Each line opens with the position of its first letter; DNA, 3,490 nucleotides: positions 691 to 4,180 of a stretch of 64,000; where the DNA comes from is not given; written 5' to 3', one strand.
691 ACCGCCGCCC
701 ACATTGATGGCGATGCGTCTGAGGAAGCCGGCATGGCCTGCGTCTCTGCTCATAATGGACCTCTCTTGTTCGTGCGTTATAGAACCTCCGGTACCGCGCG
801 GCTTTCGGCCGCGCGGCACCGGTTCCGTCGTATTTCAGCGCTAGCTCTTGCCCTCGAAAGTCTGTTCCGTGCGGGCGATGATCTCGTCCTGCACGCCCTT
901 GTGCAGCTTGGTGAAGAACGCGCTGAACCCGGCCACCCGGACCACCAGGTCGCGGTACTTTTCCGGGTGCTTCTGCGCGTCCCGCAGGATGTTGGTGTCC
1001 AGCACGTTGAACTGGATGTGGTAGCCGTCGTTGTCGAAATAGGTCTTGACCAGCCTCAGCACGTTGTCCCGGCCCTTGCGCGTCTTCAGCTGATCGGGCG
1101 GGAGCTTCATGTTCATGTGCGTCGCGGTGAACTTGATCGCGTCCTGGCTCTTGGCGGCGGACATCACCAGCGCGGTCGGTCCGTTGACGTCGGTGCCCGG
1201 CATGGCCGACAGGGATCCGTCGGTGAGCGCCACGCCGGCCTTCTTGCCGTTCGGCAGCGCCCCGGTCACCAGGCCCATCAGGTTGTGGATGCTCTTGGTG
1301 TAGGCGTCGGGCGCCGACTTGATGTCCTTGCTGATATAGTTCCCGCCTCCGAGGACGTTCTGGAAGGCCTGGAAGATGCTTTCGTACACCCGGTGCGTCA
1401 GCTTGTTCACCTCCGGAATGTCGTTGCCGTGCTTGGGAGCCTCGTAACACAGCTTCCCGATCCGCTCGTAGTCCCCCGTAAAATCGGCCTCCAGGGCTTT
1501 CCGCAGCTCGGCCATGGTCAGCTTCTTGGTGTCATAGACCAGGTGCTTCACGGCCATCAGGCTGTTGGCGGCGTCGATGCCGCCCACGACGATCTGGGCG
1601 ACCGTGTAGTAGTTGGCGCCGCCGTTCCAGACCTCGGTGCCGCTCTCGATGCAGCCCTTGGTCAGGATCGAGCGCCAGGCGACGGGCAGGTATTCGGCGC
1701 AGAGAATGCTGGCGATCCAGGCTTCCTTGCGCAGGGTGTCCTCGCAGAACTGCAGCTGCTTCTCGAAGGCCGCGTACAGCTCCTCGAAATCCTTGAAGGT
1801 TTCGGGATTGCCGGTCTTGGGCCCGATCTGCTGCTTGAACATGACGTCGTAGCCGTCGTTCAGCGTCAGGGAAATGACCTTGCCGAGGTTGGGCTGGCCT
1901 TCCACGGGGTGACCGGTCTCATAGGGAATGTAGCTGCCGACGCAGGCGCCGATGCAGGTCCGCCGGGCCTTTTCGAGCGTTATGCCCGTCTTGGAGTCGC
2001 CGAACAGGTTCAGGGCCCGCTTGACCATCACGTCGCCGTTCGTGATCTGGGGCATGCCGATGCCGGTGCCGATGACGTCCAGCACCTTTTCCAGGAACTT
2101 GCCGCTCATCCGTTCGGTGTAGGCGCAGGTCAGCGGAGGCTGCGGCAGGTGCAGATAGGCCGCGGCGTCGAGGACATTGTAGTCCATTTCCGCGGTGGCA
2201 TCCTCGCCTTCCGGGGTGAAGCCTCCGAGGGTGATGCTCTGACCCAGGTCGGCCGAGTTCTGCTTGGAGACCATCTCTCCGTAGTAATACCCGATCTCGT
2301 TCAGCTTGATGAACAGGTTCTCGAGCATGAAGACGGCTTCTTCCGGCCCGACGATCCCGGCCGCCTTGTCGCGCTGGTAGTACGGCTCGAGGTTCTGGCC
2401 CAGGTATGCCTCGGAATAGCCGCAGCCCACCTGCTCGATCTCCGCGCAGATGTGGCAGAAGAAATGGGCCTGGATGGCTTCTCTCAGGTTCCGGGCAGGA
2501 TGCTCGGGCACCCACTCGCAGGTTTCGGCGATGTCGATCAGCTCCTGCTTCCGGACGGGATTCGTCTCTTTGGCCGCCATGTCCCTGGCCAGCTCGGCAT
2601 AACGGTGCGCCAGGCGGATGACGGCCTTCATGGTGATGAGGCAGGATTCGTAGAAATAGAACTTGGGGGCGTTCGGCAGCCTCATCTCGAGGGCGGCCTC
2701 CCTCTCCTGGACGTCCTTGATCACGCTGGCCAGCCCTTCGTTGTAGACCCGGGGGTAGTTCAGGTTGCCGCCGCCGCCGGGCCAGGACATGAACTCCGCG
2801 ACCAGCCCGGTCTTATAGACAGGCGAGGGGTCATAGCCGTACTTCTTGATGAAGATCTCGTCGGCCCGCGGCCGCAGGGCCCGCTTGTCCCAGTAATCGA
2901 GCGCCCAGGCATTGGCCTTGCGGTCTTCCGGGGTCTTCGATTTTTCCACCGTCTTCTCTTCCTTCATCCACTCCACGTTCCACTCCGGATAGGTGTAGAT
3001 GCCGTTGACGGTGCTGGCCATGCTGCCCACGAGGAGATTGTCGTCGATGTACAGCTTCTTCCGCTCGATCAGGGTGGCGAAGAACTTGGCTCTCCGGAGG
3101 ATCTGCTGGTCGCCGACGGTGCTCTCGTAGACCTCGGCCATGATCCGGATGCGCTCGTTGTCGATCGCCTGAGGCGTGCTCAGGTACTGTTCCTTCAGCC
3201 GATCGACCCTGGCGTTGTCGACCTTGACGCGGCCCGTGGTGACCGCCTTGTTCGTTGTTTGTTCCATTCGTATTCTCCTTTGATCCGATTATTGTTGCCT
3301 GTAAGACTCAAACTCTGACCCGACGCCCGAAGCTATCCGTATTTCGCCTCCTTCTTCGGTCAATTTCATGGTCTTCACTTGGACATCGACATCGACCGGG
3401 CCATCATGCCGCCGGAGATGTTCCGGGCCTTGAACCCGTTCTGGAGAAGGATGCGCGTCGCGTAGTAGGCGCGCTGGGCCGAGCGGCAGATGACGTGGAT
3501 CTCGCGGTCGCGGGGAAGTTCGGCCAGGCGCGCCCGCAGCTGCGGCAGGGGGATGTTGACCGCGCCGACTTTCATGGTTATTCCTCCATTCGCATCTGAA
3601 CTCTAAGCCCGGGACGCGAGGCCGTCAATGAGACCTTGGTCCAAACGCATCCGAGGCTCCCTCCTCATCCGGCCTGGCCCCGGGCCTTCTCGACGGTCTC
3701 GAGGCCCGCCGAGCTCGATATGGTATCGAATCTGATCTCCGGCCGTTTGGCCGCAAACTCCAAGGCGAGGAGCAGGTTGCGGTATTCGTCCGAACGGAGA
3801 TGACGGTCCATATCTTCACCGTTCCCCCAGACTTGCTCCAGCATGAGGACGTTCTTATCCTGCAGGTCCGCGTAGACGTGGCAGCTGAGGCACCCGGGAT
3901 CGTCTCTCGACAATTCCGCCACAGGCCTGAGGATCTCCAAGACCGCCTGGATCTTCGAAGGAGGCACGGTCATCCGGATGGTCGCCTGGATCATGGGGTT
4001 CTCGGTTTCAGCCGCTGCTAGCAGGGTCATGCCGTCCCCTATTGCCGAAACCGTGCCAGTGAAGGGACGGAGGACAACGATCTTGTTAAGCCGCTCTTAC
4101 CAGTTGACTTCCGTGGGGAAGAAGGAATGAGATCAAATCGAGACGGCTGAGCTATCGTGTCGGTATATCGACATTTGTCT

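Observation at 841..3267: Orphan glycyl radical enzyme whose Cys-loop lacks the eliminase glutamate, with no activase nearby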

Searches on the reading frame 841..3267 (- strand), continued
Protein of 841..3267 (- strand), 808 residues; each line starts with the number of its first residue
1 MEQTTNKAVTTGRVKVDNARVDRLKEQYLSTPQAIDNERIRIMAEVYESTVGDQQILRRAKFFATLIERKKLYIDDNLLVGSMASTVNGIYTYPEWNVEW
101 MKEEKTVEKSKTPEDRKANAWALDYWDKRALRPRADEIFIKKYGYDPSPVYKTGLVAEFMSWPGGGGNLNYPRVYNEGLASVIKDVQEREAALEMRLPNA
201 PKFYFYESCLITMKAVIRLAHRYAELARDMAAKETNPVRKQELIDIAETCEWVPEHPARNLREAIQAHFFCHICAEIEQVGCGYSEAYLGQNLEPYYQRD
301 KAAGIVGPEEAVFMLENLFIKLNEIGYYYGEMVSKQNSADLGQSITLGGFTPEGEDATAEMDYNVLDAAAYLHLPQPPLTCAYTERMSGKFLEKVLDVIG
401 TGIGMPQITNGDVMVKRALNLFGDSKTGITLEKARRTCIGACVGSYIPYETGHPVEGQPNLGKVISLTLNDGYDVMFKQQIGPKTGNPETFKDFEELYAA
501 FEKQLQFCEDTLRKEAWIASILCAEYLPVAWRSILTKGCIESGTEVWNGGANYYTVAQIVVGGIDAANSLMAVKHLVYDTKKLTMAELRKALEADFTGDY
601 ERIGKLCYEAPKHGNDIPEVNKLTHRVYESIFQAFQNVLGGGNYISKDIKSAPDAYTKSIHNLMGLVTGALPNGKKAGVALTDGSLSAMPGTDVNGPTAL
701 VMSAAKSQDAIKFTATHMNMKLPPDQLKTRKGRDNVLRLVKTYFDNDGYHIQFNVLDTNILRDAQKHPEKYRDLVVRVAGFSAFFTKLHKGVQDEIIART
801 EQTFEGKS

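Call 71: search_protein_families(library=pfam, proteins=[L060:3392-5101:+, L060:5107-5982:-, L060:5963-6922:-, L060:6960-8006:-, L060:8009-8569:-, L060:8595-9503:-, L060:15017-16198:+, L060:16274-17536:+, L060:17907-18644:+, L060:18731-21499:+], max_evalue=0.001)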
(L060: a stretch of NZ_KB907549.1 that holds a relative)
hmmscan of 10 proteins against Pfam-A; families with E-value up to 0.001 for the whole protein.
L060:3392-5101:+ (569 aa): 1 family
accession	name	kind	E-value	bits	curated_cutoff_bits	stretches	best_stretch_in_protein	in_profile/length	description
PF13231.12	PMT_2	-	1.6e-21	77.6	26.1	1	75-235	1-159/160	Dolichyl-phosphate-mannose-protein mannosyltransferase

L060:5107-5982:- (291 aa): 1 family
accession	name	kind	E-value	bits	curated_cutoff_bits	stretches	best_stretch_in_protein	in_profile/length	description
PF03706.18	LPG_synthase_TM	-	4.7e-36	125.2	33.4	1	12-276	2-302/302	Lysylphosphatidylglycerol synthase TM region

L060:5963-6922:- (319 aa): 2 families
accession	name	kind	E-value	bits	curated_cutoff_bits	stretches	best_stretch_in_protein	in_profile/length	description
PF00535.33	Glycos_transf_2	-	1.9e-33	116.2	23.3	1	10-168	1-166/168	Glycosyl transferase family 2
PF10111.15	Glyco_tranf_2_2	-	5.8e-09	36.3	27.3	1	10-109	1-104/276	Glycosyltransferase like family 2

L060:6960-8006:- (348 aa): 4 families
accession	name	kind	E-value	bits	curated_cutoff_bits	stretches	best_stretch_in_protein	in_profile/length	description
PF03308.22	MeaB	-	3.5e-102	341.5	23.1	1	40-310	1-270/273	Methylmalonyl Co-A mutase-associated GTPase MeaB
PF03029.23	ATP_bind_1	-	0.00017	21.9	27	1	77-113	1-37/240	Conserved hypothetical ATP binding protein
PF02492.25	cobW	-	0.00029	20.9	20.7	0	75-222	3-155/180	CobW/HypB/UreG, nucleotide-binding domain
PF01656.29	CbiA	-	0.0005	20.5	25.4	1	82-231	9-94/125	CobQ/CobB/MinD/ParA nucleotide binding domain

L060:8009-8569:- (186 aa): 1 family
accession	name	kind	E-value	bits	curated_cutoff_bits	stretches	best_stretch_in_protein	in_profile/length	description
PF11138.13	DUF2911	-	5.7e-46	156.4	27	1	34-184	1-145/145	Protein of unknown function (DUF2911)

L060:8595-9503:- (302 aa): 1 family
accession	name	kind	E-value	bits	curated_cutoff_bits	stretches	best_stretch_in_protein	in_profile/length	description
PF01263.26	Aldose_epim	-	7.4e-70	236.1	27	1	3-292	2-294/299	Aldose 1-epimerase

L060:15017-16198:+ (393 aa): 3 families
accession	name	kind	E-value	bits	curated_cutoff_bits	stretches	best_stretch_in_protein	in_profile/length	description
PF02773.21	S-AdoMet_synt_C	-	3.8e-65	218.4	25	1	242-379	1-138/138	S-adenosylmethionine synthetase, C-terminal domain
PF02772.21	S-AdoMet_synt_M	-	1.3e-43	148.4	29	1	117-240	1-120/120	S-adenosylmethionine synthetase, central domain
PF00438.25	S-AdoMet_synt_N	-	9.1e-38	129.2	33.1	1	8-105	2-99/99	S-adenosylmethionine synthetase, N-terminal domain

L060:16274-17536:+ (420 aa): 14 families
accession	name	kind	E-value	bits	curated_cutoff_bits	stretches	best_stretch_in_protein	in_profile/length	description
PF00037.32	Fer4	-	6.7e-12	45.1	21.1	2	14-35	3-24/24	4Fe-4S binding domain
PF00175.26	NAD_binding_1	-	7.8e-12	46.3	22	1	279-387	1-107/109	Oxidoreductase NAD-binding domain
PF13484.11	Fer4_16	-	1e-09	39.4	30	1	47-76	1-31/66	4Fe-4S double cluster binding domain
PF13237.11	Fer4_10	-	1.2e-08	35.1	25.5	1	13-59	3-53/53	4Fe-4S dicluster domain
PF12837.12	Fer4_6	-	1.9e-08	34.3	25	1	14-34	4-24/24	4Fe-4S binding domain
PF14697.11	Fer4_21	-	3.8e-08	33.8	35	1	14-63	3-57/59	4Fe-4S dicluster domain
PF13187.11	Fer4_9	-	7.5e-08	32.7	27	1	19-63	2-52/52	4Fe-4S dicluster domain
PF12838.12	Fer4_7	-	7.6e-08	33.1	27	1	18-62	1-52/52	4Fe-4S dicluster domain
PF12797.12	Fer4_2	-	5.4e-07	29.6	24.5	1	13-31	4-22/22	4Fe-4S binding domain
PF00970.30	FAD_binding_6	-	9.3e-06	26.4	21.1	1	203-265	46-96/99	Oxidoreductase FAD-binding domain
PF13183.11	Fer4_8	-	1.9e-05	25.5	27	0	17-32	52-67/68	4Fe-4S dicluster domain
PF13534.11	Fer4_17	-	3e-05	24.9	22.2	0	17-32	44-59/61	4Fe-4S dicluster domain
PF13370.11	Fer4_13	-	5.3e-05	24.3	24.5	0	14-31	1-18/58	4Fe-4S single cluster domain of Ferredoxin I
PF12800.12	Fer4_4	-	0.00027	21.5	24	0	16-32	1-17/17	4Fe-4S binding domain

L060:17907-18644:+ (245 aa): 1 family
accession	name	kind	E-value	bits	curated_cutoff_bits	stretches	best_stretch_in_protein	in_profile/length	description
PF02535.28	Zip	-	8.4e-08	32.2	35.1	1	106-235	181-318/323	ZIP Zinc transporter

L060:18731-21499:+ (922 aa): 2 families
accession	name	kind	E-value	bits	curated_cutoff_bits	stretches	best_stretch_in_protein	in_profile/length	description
PF22422.2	MGH1-like_GH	-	8.8e-23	81.9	27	2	701-870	251-354/356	Mannosylglycerate hydrolase MGH1-like glycoside hydrolase domain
PF03200.22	Glyco_hydro_63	-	7e-13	48.6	22.4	1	562-792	252-432/492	Glycosyl hydrolase family 63 C-terminal domain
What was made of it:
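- An aldose 1-epimerase lies upstream in Eudoraea (call 71).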

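Call 73: predict_structure(alignment_id=A2)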
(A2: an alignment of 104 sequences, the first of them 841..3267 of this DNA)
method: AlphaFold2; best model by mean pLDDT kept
length: 808 residues; sequences in the alignment: 104
mean_pLDDT: 95.5   pTM: 0.94
mean pLDDT of the five models: 95.5, 95.4, 95.1, 94.4, 94.3
residues with pLDDT >= 90: 754; 70-90: 43; 50-70: 8; < 50: 3
segments of 3 or more residues with pLDDT < 50: none
pLDDT, mean of each block of 10 residues (from residue 1): 59 94 97 95 98 97 98 98 96 95 95 96 97 96 96 93 85 98 99 96 98 99 99 97 98 99 99 96 92 99 97 99 94 84 96 98 98 96 98 98 94 98 92 97 94 94 98 96 98 99 98 96 96 98 97 94 98 99 98 98 98 98 99 97 93 94 96 97 95 96 97 96 95 97 98 95 97 92 94 95 74
secondary structure, 60 per line:
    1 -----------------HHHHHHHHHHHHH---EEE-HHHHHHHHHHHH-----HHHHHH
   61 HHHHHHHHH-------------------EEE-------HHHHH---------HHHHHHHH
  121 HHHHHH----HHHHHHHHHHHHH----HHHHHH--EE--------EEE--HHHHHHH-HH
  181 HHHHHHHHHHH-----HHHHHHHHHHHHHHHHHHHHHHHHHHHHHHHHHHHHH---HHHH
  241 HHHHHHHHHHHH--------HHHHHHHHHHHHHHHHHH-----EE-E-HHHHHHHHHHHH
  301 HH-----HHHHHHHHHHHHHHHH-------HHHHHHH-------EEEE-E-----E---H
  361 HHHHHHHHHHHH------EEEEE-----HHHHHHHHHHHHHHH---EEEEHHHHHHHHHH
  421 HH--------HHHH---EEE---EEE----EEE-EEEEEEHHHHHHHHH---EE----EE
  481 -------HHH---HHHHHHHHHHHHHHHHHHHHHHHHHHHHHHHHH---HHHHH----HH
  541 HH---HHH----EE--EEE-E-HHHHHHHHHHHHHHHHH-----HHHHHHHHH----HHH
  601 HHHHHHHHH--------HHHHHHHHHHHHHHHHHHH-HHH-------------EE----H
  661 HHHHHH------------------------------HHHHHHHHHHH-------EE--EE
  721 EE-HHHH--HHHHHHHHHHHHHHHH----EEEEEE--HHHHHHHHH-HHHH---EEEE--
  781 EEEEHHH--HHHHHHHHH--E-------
elements in order (helices of 4 or more, strands of 3 or more residues): H18-30 E34-36 H38-49 H55-69 E89-91 H99-103 H113-126 H131-143 H148-153 E166-168 H171-177 H179-191 H197-233 H237-252 H261-278 H289-302 H308-323 H331-337 E345-348 H360-372 E379-383 H389-403 E407-410 H411-422 H431-434 E438-440 E444-446 E451-453 E455-460 H461-469 H494-526 H530-534 H539-542 E557-559 H563-579 H585-593 H598-609 H618-636 H660-666 H697-707 E719-722 H724-727 H730-745 E750-755 H758-766 H768-771 E775-778 E781-784 H790-798
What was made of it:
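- Tried and rejected: A 104-sequence alignment gave pLDDT 95.5 (call 73).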

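Call 76: fold_search(model_id=the predicted structure, library=pdb)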
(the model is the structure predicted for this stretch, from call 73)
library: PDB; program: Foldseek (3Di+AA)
matches with E <= 10: 252; with E <= 0.001: 65
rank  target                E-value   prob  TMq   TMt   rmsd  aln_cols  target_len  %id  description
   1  6vxc_A                4.6e-59  1.00  0.90  0.93   2.8       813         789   33  Crystal structure of hydroxyproline dehydratase (HypD) from Clostridioides difficile (released 2020-04-08)
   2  5i2g_A                3.2e-57  1.00  0.92  0.93   2.8       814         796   31  1,2-propanediol Dehydration in Roseburia inulinivorans; Structural Basis for Substrate and Enantiomer Selectivity (released 2016-06-01)
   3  1r8w_A                6.2e-57  1.00  0.91  0.93   2.6       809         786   32  Native structure of the B12-independent glycerol dehydratase from clostridium butyricum (released 2004-06-01)
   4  9rco_A                6.5e-57  1.00  0.92  0.93   3.8       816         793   30  1,2-propanediol dehydratase with 0.1 % glycerol additive (released 2025-06-11)
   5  5i2g_B                2.6e-56  1.00  0.92  0.93   2.4       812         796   30  1,2-propanediol Dehydration in Roseburia inulinivorans; Structural Basis for Substrate and Enantiomer Selectivity (released 2016-06-01)
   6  9rcp_B                4.2e-56  1.00  0.91  0.93   2.6       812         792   30  1,2-propanediol dehydratase with 0.1 % 1,3-propanediol additive (released 2025-06-11)
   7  5i2a_A                5.8e-56  1.00  0.92  0.89   3.3       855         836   29  1,2-propanediol Dehydration in Roseburia inulinivorans; Structural Basis for Substrate and Enantiomer Selectivity (released 2016-06-01)
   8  8iof_A                8.7e-56  1.00  0.90  0.92   2.5       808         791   29  Crystal structure of N-methyl-Cis-4-hydroxy-D-proline dehydratase in Clostridium sp. FS41 (released 2024-03-27)
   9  5i2a_B                2.1e-55  1.00  0.91  0.88   3.5       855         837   29  1,2-propanediol Dehydration in Roseburia inulinivorans; Structural Basis for Substrate and Enantiomer Selectivity (released 2016-06-01)
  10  9rcp_C                2.2e-55  1.00  0.92  0.93   3.7       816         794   30  1,2-propanediol dehydratase with 0.1 % 1,3-propanediol additive (released 2025-06-11)
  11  8iof_C                2.8e-55  1.00  0.92  0.93   2.3       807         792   30  Crystal structure of N-methyl-Cis-4-hydroxy-D-proline dehydratase in Clostridium sp. FS41 (released 2024-03-27)
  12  5kdp_A                2.8e-55  1.00  0.91  0.92   2.2       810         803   29  E491A mutant of choline TMA-lyase (released 2016-09-28)
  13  9rcq_A                3.4e-55  1.00  0.92  0.91   5.5       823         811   30  1,2-propanediol dehydratase with no ligand additives (released 2025-06-11)
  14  9f3x_C                3.4e-55  1.00  0.91  0.93   2.2       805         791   29  CutC choline lyase in complex with cyclopropylcholine (released 2024-05-08)
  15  5fau_A                7.0e-55  1.00  0.92  0.93   2.3       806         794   30  wild-type choline TMA lyase in complex with choline (released 2016-09-28)
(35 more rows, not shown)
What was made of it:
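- On Glycyl radical enzyme superfamily (PFL-like): AF2 model has TM 0.87-0.92 to GRE structures (calls 73, 76).
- AF2 model with pLDDT 95.5 and TM 0.87-0.92 to all PFL2-class GRE structures (calls 73, 76).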

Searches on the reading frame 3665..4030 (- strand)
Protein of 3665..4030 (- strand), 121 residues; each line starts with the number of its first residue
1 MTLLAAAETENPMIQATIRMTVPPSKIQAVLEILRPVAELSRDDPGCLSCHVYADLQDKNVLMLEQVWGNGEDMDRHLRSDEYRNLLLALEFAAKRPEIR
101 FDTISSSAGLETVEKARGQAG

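Call 7: search_protein_families(library=pfam, proteins=[window:3665-4030:-])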
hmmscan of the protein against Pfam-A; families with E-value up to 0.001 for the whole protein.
window:3665-4030:- (121 aa): 1 family
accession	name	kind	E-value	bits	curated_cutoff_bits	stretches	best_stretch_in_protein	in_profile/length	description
PF03992.22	ABM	-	7.8e-14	52.1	23.1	1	13-85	1-74/78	Antibiotic biosynthesis monooxygenase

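Call 26: search_protein_families(library=ncbifam, proteins=[window:3665-4030:-], max_evalue=0.01)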
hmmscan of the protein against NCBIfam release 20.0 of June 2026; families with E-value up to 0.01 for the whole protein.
window:3665-4030:- (121 aa): 0 families
